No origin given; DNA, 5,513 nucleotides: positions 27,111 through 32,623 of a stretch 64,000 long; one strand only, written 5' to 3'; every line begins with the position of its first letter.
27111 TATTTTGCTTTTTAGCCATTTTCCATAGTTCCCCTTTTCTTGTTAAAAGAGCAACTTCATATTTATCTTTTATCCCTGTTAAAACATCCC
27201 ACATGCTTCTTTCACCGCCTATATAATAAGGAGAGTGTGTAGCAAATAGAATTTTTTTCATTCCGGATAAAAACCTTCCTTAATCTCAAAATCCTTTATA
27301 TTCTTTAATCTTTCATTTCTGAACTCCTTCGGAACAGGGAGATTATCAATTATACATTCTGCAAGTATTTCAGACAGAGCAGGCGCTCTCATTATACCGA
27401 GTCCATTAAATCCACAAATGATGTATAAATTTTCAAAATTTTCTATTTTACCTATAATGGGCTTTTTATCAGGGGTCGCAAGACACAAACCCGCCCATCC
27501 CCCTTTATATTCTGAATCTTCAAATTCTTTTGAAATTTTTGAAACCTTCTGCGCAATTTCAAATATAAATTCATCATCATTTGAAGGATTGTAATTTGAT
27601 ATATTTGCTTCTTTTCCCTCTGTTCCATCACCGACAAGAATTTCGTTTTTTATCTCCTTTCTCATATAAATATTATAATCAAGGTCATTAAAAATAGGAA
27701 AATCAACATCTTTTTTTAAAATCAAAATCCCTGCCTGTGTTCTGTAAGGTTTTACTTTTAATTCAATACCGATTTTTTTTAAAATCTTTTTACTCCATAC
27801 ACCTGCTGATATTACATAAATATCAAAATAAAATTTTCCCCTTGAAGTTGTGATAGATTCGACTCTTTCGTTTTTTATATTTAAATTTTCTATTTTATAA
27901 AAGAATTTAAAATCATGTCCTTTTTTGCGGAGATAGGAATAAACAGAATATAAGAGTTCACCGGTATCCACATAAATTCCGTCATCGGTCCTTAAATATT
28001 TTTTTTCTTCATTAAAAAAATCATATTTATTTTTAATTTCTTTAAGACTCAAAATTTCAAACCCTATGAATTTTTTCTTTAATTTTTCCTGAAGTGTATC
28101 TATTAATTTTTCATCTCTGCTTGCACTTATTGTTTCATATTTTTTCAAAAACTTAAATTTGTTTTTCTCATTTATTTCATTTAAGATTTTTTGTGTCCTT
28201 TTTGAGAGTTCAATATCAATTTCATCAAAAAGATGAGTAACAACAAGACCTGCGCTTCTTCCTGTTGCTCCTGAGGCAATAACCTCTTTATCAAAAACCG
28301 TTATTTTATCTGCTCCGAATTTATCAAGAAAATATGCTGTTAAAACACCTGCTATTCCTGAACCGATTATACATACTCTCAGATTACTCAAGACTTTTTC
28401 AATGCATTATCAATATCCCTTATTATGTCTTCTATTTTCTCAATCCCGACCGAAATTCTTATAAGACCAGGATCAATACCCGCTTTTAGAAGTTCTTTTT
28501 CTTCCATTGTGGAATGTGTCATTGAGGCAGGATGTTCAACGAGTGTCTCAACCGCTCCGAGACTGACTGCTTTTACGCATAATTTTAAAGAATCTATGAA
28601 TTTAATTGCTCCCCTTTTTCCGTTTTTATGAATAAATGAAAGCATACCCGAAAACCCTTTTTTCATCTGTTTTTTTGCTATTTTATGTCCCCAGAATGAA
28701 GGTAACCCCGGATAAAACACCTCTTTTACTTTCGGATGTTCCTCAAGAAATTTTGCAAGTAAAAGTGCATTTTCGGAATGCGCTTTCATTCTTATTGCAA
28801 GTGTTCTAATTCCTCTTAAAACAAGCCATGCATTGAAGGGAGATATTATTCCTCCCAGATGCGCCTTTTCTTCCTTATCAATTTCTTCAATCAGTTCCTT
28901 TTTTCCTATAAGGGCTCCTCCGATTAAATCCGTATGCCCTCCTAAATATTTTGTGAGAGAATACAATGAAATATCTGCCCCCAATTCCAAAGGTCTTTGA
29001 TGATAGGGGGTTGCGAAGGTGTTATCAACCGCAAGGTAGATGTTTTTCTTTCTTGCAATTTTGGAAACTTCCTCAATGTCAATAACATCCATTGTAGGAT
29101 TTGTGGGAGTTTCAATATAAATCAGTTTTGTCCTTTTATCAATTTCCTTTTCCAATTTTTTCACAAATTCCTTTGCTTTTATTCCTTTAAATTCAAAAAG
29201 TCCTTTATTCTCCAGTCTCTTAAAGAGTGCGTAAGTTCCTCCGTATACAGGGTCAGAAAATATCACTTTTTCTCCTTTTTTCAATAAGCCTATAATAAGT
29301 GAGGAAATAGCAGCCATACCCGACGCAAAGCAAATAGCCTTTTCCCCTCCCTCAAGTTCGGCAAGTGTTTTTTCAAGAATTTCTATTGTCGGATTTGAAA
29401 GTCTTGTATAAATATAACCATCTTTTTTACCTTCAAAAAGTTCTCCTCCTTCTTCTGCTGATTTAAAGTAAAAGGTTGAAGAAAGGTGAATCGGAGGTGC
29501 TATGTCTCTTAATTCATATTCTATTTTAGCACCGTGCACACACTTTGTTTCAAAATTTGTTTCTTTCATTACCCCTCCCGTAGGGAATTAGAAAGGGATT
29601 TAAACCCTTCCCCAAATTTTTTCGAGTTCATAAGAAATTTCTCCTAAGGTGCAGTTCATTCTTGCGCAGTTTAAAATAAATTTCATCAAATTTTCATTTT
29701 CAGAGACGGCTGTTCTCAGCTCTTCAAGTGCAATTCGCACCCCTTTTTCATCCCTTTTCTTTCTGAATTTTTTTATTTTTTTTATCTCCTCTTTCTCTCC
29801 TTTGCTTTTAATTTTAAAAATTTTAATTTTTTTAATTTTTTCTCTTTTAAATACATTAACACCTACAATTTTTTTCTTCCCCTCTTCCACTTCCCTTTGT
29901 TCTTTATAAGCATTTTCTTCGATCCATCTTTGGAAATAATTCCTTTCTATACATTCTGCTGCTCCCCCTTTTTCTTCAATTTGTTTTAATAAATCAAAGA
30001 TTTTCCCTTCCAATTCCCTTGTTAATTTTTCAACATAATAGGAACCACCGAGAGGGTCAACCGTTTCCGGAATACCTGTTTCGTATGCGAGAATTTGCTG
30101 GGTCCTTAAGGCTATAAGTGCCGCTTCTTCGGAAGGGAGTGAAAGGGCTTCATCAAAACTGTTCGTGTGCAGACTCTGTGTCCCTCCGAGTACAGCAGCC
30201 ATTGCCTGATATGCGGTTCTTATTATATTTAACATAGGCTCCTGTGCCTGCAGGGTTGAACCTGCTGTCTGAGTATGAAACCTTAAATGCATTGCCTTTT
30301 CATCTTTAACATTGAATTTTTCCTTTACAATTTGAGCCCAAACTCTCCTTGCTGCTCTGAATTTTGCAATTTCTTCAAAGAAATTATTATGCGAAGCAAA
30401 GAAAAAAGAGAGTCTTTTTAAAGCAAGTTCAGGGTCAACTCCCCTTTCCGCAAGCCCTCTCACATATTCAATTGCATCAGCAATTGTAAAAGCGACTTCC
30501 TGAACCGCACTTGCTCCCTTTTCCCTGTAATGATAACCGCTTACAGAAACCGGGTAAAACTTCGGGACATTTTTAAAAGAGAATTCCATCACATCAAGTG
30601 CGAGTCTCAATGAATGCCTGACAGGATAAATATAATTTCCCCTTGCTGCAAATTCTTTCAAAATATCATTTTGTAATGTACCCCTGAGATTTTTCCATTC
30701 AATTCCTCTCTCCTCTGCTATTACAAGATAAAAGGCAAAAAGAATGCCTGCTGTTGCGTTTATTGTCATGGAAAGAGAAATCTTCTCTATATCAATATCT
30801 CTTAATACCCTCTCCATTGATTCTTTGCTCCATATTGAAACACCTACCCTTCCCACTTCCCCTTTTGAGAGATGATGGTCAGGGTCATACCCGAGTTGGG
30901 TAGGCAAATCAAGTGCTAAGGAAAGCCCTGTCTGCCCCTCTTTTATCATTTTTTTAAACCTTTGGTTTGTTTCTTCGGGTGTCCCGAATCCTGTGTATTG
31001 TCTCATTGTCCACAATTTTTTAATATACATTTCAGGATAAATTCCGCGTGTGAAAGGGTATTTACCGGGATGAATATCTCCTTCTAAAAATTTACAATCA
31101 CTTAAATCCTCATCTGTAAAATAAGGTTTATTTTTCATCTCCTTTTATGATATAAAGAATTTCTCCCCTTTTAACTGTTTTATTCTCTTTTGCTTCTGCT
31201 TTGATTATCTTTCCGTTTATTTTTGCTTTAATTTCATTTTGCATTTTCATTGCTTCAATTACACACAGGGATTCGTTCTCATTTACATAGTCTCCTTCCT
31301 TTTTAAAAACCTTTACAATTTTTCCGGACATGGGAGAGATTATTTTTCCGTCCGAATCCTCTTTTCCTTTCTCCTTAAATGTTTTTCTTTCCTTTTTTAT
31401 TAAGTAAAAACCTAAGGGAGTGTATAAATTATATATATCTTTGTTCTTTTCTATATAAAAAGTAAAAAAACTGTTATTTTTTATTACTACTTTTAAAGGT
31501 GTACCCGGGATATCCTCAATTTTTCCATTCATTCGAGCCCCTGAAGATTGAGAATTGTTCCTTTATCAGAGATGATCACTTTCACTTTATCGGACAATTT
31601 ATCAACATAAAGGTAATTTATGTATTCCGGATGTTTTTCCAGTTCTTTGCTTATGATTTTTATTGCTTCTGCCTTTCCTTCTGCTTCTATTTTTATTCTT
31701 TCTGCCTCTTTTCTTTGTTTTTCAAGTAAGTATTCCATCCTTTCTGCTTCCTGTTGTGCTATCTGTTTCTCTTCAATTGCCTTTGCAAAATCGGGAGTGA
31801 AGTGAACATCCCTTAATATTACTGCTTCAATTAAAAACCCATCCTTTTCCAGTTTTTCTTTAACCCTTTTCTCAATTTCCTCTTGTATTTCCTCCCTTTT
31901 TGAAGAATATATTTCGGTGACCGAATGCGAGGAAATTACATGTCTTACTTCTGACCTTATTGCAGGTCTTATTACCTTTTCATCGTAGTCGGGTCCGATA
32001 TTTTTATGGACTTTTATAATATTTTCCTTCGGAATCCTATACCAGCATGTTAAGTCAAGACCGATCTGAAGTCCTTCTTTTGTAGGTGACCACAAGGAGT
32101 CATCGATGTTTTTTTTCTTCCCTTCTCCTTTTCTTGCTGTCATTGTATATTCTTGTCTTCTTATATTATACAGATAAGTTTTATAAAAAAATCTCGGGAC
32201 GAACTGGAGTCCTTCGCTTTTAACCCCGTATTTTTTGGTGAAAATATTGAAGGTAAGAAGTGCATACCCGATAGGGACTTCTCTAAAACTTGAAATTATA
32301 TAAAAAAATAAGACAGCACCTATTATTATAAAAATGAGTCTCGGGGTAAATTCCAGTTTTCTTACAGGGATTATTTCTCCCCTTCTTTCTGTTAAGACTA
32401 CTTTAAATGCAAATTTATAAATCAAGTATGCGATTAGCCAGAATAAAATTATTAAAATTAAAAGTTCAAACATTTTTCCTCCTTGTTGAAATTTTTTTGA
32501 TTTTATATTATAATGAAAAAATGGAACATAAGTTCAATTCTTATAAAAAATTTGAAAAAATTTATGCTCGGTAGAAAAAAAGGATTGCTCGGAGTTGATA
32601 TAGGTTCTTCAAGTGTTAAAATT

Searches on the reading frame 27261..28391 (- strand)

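Call 62: search_protein_families(library=pfam, proteins=[window:27261-28391:-], max_evalue=0.0001)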
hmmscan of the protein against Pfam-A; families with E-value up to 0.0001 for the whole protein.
window:27261-28391:- (377 aa): 3 families
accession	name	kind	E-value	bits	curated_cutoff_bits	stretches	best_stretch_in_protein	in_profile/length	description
PF01266.30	DAO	-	2.4e-44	152.8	27.9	1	5-345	1-352/353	FAD dependent oxidoreductase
PF00890.30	FAD_binding_2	-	1.4e-05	24.9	20.4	0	6-50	2-45/414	FAD binding domain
PF07992.20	Pyr_redox_2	-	1.9e-05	24.7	26.1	0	5-94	2-82/291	Pyridine nucleotide-disulphide oxidoreductase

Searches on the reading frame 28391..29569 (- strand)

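Call 62: search_protein_families(library=pfam, proteins=[window:28391-29569:-], max_evalue=0.0001)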
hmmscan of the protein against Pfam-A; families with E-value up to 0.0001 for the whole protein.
window:28391-29569:- (393 aa): 5 families
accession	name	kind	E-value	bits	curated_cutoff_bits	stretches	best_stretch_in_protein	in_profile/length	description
PF01053.26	Cys_Met_Meta_PP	-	3.8e-138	460.6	27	1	7-391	1-381/381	Cys/Met metabolism PLP-dependent enzyme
PF00155.27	Aminotran_1_2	-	3.1e-15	56.7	19.7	1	64-228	46-239/361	Aminotransferase class I and II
PF06838.17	Met_gamma_lyase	-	2.4e-09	36.7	24.2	1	51-229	49-245/405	Methionine gamma-lyase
PF00266.25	Aminotran_5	-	4.6e-07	29.6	21.5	1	69-234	52-222/371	Aminotransferase class-V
PF01212.27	Beta_elim_lyase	-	9.6e-07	28.8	27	1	59-280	31-270/288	Beta-eliminating lyase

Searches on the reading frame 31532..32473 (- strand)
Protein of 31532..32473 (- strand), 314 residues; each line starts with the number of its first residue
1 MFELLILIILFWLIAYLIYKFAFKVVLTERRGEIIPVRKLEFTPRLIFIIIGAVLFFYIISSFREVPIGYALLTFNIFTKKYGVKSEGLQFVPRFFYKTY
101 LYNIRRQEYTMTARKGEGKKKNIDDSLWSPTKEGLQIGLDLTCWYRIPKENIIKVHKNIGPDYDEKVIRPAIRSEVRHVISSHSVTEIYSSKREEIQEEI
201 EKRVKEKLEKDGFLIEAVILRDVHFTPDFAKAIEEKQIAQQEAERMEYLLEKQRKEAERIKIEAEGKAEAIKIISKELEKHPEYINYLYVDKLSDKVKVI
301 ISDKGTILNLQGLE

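Call 62: search_protein_families(library=pfam, proteins=[window:31532-32473:-], max_evalue=0.0001)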
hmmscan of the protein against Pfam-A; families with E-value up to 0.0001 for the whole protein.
window:31532-32473:- (314 aa): 1 family
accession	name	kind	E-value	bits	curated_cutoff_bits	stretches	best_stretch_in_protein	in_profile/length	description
PF01145.31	Band_7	-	1.3e-35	123.4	23.6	1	65-257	2-176/176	SPFH domain / Band 7 family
